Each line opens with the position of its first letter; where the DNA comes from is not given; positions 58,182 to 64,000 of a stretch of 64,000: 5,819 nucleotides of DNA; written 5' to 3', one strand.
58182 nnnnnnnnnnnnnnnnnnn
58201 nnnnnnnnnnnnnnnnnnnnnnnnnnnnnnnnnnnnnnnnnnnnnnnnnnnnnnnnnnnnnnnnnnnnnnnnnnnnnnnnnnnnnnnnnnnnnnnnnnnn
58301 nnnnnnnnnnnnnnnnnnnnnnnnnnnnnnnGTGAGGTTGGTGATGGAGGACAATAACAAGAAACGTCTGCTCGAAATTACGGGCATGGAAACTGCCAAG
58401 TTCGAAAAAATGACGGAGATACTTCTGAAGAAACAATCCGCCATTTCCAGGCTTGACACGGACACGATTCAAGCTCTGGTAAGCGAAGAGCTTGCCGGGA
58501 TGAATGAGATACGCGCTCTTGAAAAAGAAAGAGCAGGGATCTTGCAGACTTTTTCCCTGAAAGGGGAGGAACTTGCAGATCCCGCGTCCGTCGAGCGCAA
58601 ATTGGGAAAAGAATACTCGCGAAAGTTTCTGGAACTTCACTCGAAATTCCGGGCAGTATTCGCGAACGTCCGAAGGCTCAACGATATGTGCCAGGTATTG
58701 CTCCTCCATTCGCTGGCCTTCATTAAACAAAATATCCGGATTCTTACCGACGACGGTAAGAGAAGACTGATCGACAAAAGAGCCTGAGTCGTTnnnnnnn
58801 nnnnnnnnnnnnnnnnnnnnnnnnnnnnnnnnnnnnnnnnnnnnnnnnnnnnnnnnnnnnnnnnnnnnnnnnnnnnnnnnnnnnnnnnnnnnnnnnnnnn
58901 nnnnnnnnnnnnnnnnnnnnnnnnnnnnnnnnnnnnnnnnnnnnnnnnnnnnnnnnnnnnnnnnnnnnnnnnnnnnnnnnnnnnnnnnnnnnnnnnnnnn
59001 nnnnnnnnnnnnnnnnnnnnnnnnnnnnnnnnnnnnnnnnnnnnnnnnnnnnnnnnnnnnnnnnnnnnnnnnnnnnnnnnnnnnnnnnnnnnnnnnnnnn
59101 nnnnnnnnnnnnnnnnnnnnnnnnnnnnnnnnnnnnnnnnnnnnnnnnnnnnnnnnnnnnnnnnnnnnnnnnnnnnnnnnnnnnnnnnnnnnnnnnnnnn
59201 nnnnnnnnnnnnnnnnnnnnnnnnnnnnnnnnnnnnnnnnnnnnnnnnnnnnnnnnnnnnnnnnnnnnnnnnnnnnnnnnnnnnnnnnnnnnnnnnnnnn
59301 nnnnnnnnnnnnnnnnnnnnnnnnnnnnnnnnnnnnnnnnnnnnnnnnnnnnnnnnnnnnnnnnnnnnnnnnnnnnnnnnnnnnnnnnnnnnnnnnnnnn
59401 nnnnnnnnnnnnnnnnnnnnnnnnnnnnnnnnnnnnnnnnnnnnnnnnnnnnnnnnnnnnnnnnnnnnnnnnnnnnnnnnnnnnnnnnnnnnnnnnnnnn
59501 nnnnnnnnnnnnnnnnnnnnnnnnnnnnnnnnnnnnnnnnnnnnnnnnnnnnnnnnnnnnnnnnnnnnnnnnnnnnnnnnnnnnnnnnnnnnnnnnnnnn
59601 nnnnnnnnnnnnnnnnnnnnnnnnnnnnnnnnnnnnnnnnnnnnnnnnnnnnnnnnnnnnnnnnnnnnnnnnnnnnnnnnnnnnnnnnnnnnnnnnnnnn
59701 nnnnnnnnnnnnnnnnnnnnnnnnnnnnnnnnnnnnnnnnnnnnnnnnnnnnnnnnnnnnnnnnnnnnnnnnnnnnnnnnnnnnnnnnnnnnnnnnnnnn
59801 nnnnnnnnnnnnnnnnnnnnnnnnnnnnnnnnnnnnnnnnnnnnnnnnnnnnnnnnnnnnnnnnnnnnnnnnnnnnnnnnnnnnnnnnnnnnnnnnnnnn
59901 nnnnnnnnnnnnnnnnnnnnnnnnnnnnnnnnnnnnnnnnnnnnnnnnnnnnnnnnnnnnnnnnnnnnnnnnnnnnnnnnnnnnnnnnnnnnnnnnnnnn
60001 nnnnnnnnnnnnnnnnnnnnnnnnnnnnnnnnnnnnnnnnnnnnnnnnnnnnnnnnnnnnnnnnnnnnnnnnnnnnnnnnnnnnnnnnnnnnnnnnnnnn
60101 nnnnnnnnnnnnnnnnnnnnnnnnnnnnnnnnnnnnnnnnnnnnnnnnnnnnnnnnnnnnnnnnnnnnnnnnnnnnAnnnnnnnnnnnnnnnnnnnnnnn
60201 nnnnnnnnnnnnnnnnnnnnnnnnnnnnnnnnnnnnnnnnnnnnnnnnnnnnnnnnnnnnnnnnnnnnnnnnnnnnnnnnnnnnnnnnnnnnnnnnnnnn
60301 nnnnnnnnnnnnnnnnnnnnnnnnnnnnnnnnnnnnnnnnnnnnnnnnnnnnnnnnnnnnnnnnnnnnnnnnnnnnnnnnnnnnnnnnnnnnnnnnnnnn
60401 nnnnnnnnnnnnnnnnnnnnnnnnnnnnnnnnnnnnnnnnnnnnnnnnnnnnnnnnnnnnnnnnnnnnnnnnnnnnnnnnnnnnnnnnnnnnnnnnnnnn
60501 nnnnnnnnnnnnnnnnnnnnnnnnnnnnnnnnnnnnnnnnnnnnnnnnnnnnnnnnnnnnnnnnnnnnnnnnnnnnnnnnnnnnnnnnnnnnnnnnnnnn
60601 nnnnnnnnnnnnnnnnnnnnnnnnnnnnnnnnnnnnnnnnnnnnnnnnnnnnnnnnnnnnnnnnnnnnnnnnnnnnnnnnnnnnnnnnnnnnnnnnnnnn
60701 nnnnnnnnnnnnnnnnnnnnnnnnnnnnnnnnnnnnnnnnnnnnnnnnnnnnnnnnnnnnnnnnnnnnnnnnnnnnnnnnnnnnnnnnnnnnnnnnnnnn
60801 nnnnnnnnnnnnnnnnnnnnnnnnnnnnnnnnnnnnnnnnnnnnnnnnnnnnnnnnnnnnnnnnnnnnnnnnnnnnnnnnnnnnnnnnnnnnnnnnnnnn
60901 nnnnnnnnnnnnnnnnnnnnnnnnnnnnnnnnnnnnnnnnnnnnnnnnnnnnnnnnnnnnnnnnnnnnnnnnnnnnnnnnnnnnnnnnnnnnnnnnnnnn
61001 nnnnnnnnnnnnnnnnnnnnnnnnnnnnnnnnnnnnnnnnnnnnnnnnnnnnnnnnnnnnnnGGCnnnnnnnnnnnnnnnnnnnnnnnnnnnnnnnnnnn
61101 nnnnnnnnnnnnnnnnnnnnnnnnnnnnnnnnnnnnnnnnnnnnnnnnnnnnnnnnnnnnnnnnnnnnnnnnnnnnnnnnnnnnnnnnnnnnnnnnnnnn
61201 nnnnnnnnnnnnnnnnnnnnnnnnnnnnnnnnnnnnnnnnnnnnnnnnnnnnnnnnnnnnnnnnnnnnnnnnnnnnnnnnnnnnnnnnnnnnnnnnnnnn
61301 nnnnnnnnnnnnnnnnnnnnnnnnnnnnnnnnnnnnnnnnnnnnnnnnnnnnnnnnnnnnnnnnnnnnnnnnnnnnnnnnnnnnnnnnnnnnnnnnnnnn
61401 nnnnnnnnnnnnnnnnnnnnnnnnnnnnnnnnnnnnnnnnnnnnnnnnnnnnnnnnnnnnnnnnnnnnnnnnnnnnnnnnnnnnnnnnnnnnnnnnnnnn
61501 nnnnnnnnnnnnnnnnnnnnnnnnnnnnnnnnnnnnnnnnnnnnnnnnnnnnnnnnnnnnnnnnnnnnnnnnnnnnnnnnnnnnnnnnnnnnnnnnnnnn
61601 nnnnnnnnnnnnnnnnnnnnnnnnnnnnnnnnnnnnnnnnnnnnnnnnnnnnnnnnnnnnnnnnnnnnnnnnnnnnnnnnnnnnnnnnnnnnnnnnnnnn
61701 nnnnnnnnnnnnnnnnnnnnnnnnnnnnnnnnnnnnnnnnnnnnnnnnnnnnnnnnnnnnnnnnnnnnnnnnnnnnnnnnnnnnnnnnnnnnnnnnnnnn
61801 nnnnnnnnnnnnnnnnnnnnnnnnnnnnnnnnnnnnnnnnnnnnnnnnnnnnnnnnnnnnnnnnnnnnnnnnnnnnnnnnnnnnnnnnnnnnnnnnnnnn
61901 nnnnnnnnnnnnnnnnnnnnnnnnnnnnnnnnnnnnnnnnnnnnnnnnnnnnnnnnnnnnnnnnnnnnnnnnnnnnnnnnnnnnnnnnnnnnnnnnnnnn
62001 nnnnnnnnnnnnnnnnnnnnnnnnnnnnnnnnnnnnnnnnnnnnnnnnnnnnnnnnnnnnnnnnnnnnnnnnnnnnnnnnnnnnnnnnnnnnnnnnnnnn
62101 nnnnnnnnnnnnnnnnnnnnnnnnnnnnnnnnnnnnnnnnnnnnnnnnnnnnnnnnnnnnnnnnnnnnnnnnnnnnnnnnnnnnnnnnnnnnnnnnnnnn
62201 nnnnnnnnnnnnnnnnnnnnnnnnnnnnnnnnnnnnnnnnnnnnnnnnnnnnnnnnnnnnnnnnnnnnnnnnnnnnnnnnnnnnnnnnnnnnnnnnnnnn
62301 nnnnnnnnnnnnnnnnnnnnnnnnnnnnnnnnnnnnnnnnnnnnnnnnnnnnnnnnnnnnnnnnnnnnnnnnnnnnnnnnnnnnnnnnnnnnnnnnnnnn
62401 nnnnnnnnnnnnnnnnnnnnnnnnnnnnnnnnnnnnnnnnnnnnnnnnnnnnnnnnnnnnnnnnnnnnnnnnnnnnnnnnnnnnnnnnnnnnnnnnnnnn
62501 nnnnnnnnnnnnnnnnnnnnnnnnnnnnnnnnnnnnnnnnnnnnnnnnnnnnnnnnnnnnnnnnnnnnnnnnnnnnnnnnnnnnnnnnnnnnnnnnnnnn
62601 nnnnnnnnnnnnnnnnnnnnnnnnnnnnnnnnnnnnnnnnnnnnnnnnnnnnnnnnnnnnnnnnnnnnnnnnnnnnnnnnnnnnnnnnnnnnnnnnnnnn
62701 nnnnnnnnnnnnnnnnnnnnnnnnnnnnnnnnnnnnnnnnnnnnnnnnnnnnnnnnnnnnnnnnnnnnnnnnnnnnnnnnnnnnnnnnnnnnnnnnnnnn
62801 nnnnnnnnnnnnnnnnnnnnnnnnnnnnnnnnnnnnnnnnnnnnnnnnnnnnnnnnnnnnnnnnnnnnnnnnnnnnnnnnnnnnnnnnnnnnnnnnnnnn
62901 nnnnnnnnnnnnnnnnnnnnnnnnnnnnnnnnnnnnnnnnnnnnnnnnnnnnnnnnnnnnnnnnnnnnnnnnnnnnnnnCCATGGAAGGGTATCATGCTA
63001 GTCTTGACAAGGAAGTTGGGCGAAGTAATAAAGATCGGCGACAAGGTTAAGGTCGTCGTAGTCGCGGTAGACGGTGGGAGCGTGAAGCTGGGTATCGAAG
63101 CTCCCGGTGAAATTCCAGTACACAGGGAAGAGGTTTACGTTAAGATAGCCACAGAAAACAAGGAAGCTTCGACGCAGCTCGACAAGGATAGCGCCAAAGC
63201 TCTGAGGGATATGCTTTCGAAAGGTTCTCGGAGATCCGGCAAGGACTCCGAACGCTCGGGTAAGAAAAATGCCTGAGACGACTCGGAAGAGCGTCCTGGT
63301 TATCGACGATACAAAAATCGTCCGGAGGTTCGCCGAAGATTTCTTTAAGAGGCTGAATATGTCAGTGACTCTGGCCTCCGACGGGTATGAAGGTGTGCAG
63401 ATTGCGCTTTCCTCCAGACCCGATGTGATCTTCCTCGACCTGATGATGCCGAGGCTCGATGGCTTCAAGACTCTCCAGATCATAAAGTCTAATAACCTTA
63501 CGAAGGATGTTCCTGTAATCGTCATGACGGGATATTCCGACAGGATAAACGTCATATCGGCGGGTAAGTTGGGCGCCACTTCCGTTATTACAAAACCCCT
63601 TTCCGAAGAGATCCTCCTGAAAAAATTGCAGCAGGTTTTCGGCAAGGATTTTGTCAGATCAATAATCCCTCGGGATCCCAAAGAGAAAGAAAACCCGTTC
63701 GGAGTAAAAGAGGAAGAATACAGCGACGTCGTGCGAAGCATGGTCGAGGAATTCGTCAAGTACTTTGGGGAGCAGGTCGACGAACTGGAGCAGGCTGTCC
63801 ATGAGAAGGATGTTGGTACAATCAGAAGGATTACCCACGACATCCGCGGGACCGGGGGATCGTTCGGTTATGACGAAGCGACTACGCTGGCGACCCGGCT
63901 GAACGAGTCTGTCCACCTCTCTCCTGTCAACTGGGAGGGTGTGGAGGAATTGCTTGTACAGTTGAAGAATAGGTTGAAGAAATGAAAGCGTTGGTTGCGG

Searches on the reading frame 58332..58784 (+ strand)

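Call 18: search_protein_families(library=pfam, proteins=[window:58332-58784:+], max_evalue=1)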
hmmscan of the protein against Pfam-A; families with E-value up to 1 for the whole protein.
window:58332-58784:+ (151 aa): 3 families
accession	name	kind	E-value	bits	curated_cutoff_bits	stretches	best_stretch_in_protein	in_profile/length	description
PF05130.17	FlgN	-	2.6e-14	54.3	30.5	1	11-143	4-134/147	FlgN protein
PF24386.1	DUF7540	-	0.069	13.8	27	1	125-149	29-53/61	Domain of unknown function (DUF7540)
PF17675.6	APG6_N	-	0.16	12.8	45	1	36-103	46-112/132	Apg6 coiled-coil region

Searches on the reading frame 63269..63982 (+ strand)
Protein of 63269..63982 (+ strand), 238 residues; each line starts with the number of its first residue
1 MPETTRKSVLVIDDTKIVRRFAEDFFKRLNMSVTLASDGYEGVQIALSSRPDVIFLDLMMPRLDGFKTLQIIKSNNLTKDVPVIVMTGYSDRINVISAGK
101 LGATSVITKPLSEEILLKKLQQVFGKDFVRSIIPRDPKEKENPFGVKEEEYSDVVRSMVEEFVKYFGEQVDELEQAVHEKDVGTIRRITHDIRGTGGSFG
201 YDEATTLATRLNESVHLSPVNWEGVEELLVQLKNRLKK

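Call 47: find_encoding_contigs(protein=window:63269-63982:+, flank=10000, max_places=3)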
Protein window:63269-63982:+ (238 aa): 24 contigs read that carry it; 3 places shown.
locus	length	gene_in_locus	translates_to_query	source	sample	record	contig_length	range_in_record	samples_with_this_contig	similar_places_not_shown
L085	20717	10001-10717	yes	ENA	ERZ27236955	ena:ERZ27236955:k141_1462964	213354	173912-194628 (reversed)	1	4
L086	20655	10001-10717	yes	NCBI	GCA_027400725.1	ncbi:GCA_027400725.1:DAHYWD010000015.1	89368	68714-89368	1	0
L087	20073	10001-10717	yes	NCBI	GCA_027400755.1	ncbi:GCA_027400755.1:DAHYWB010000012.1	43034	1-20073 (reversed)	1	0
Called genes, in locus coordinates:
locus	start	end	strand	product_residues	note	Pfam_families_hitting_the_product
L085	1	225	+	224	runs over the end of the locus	-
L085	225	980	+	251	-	PF00460:Flg_bb_rod, PF22692:LlgE_F_G_D1, PF06429:Flg_bbr_C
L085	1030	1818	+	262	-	PF00460:Flg_bb_rod, PF22692:LlgE_F_G_D1, PF06429:Flg_bbr_C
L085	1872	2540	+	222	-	PF13144:ChapFlgA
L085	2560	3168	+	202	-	PF02107:FlgH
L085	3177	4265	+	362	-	PF02119:FlgI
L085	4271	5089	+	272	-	PF01464:SLT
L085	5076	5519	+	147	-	PF05130:FlgN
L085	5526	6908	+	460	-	PF00460:Flg_bb_rod, PF22638:FlgK_D1, PF06429:Flg_bbr_C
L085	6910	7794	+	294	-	PF00669:Flagellin_N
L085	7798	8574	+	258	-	PF20560:MotA_N, PF01618:MotA_ExbB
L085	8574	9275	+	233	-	PF13677:MotB_plug, PF00691:OmpA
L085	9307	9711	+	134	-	PF02623:FliW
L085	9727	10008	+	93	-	PF02599:CsrA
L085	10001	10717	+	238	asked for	PF00072:Response_reg, PF01627:Hpt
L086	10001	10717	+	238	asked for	PF00072:Response_reg, PF01627:Hpt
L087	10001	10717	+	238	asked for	PF00072:Response_reg, PF01627:Hpt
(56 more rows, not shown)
